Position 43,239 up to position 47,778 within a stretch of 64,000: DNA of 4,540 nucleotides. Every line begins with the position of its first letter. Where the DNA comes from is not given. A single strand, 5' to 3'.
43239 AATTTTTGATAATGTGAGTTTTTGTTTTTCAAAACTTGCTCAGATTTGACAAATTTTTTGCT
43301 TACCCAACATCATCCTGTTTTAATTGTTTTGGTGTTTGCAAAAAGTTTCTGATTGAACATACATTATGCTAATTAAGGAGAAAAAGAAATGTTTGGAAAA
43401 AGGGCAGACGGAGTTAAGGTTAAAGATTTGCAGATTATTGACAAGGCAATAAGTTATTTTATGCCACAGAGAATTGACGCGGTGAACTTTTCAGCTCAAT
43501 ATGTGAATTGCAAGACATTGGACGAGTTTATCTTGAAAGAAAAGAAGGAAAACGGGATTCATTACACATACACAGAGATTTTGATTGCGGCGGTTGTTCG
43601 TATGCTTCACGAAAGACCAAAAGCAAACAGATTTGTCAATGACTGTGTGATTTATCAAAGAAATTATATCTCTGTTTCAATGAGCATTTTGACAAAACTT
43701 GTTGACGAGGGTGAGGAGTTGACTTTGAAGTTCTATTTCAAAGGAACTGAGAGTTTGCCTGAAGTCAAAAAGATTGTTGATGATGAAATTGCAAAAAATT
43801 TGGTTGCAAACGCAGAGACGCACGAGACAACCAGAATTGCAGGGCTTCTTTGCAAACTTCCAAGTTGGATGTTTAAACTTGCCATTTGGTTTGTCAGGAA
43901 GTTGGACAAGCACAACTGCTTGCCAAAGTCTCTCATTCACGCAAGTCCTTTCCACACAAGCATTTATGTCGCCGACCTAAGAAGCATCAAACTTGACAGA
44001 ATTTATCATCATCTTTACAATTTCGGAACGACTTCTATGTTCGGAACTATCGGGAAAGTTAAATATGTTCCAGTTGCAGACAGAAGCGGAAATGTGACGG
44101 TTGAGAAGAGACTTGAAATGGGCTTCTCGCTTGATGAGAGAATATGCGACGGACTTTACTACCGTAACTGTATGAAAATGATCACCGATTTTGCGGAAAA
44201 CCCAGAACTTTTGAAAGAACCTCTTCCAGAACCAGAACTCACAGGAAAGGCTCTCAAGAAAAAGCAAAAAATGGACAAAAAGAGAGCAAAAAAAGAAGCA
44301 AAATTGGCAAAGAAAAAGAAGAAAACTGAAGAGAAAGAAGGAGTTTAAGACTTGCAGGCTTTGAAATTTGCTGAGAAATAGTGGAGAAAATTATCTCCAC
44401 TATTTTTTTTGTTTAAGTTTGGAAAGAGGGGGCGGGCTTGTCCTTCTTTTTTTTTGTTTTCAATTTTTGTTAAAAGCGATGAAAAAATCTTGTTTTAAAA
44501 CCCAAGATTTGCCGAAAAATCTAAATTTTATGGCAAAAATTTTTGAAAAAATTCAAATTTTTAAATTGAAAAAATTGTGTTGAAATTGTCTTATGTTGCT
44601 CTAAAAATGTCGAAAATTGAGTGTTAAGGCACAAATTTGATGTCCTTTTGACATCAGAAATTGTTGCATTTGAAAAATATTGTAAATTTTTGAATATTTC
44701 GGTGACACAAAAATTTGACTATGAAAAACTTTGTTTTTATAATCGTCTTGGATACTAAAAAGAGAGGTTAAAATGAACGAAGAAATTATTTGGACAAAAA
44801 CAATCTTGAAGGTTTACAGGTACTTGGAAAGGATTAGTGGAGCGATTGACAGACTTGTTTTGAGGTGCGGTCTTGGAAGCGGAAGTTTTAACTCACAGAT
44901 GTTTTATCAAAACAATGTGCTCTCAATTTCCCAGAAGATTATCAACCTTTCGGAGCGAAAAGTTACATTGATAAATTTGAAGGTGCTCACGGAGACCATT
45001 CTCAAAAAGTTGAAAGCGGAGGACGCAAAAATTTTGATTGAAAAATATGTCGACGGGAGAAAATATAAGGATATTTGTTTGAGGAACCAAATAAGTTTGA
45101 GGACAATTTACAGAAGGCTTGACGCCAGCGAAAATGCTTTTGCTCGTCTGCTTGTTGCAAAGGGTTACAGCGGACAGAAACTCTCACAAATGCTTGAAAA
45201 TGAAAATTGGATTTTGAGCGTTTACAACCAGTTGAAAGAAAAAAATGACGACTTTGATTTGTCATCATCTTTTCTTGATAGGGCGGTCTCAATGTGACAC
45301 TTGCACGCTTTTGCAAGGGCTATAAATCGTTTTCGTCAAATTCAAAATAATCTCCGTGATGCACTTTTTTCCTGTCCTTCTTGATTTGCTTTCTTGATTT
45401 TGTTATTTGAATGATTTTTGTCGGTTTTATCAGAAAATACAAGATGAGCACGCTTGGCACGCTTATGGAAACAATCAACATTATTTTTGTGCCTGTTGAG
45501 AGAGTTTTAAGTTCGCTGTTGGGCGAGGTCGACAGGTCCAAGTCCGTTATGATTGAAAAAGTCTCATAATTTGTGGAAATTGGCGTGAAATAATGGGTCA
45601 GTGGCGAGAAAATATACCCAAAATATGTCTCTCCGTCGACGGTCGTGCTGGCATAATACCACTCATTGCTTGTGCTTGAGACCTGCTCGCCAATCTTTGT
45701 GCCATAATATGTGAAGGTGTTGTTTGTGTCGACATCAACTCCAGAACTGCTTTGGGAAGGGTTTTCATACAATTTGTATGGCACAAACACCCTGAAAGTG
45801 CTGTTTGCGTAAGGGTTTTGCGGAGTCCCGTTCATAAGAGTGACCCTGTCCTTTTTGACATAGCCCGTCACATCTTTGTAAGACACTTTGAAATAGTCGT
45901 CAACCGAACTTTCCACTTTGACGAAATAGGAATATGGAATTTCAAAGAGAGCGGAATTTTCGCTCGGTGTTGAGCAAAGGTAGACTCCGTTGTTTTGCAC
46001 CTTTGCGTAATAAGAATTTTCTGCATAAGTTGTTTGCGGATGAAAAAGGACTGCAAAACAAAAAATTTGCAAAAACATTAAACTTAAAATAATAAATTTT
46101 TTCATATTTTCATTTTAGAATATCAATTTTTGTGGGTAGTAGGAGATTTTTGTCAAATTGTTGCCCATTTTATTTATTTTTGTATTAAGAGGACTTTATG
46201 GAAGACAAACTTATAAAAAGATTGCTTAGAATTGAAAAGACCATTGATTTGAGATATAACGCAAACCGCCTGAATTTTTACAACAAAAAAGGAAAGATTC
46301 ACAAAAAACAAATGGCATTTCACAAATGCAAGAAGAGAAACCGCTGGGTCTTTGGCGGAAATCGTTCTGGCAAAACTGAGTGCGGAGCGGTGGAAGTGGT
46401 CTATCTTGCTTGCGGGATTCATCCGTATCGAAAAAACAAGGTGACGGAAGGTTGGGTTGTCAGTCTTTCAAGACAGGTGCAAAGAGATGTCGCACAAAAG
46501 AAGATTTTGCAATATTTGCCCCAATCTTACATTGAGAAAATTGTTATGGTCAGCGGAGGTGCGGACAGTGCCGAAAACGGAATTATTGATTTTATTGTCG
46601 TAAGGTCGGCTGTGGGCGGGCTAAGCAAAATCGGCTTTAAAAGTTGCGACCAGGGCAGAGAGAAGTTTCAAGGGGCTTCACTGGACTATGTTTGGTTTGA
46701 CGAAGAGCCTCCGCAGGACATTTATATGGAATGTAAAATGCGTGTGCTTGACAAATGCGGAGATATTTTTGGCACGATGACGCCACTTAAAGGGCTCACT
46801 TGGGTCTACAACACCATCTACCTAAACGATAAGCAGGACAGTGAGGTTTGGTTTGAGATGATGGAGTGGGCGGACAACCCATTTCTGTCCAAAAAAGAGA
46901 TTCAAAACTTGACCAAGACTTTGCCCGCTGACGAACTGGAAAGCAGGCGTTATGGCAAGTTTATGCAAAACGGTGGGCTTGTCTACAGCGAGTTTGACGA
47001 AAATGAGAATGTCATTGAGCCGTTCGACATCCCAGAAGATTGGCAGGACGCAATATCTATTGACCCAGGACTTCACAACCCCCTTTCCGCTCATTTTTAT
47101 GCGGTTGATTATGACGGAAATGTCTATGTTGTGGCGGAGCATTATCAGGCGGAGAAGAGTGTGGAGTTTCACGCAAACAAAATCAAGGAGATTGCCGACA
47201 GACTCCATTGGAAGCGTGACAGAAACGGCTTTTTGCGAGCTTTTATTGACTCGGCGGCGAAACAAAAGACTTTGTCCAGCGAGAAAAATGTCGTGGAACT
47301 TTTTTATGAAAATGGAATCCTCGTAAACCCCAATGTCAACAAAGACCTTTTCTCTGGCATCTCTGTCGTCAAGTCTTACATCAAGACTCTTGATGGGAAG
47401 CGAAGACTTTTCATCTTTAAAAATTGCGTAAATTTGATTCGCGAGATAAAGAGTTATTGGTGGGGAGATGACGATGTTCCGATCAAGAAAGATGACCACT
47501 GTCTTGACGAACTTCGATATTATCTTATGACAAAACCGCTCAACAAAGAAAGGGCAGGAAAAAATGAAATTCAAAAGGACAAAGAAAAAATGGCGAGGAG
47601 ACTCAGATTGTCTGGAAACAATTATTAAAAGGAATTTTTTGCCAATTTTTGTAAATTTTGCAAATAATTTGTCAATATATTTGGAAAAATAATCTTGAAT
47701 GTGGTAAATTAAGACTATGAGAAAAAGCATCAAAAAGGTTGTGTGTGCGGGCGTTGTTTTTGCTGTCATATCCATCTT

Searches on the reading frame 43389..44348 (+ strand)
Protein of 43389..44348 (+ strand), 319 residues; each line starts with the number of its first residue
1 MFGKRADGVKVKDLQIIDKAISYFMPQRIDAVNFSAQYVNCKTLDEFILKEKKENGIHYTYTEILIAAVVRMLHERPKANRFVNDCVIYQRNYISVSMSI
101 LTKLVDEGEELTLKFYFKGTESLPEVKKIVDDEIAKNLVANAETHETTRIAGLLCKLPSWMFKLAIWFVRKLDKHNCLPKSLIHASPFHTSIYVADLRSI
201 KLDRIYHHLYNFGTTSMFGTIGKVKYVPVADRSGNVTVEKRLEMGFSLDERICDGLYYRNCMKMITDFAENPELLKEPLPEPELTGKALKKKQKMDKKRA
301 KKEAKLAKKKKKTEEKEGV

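Call 75: search_protein_families(library=pfam, max_evalue=0.00001, proteins=[window:43389-44348:+])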
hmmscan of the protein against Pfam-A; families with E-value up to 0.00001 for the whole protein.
window:43389-44348:+ (319 aa): 1 family
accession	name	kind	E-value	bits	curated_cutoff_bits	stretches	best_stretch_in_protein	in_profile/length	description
PF00198.28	2-oxoacid_dh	-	3.5e-08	33.6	23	0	220-275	176-230/232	2-oxoacid dehydrogenases acyltransferase (catalytic domain)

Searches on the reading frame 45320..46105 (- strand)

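Call 75: search_protein_families(library=pfam, max_evalue=0.00001, proteins=[window:45320-46105:-])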
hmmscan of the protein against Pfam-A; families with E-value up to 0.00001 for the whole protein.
window:45320-46105:- (261 aa): 0 families

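Call 76: search_protein_families(library=pfam, max_evalue=0.01, proteins=[window:45320-46105:-])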
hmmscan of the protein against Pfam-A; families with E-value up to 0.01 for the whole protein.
window:45320-46105:- (261 aa): 1 family
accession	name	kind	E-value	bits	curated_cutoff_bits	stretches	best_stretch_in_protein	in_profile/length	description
PF08239.17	SH3_3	-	0.00067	20.2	27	1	46-87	8-52/54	Bacterial SH3 domain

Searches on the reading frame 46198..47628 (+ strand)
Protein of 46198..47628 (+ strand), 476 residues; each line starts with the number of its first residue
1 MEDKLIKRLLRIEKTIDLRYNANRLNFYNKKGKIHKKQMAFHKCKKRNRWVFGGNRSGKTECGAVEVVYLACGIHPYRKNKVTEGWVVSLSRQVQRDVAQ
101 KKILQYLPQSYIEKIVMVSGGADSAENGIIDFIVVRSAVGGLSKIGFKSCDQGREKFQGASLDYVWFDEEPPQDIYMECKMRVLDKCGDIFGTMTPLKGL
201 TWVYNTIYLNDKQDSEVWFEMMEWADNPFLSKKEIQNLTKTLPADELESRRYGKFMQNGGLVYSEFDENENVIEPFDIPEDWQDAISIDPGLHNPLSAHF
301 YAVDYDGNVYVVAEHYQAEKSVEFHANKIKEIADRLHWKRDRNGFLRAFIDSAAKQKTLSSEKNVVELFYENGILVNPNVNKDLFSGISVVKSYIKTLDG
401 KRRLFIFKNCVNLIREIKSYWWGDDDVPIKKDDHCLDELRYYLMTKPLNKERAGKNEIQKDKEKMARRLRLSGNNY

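Call 75: search_protein_families(library=pfam, max_evalue=0.00001, proteins=[window:46198-47628:+])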
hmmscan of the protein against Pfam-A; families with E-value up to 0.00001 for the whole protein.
window:46198-47628:+ (476 aa): 1 family
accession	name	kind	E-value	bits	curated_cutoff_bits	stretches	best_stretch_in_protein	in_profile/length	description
PF03237.21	Terminase_6N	-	3.6e-17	63.2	22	1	53-269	4-214/215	Terminase large subunit, T4likevirus-type, N-terminal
